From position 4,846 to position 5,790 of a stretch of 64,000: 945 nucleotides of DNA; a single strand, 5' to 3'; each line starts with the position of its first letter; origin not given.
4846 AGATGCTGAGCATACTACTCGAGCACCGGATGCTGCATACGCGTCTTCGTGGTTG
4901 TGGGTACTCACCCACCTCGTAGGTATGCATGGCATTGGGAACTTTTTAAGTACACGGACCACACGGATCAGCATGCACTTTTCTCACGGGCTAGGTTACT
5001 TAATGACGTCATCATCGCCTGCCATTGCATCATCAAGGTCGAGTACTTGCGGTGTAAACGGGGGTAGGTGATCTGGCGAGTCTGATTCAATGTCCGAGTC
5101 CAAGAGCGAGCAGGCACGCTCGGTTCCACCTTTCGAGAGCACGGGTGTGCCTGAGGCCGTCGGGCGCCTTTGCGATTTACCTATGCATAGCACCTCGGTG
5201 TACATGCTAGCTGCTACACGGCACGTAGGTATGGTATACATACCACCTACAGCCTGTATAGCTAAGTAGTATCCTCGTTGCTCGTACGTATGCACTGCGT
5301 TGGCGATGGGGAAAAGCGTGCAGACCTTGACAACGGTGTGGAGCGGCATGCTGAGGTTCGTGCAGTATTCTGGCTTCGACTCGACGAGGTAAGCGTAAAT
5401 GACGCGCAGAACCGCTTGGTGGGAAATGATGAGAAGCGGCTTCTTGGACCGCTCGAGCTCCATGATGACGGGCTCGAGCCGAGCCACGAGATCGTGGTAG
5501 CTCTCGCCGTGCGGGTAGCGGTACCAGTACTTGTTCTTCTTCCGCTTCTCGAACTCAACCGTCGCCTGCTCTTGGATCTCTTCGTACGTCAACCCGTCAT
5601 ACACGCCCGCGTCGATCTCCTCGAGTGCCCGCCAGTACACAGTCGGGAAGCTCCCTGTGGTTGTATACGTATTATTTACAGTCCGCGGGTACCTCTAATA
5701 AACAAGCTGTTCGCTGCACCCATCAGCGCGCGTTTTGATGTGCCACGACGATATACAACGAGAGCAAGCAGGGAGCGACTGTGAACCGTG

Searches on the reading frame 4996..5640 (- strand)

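Call 79: search_protein_families(library=pfam, proteins=[window:4996-5640:-], max_evalue=0.001)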
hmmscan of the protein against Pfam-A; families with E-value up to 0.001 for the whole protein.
window:4996-5640:- (214 aa): 1 family
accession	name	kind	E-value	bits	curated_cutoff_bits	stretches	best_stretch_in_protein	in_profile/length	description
PF00300.27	His_Phos_1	-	5.9e-20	72.2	21.7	1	3-106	74-179/194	Histidine phosphatase superfamily (branch 1)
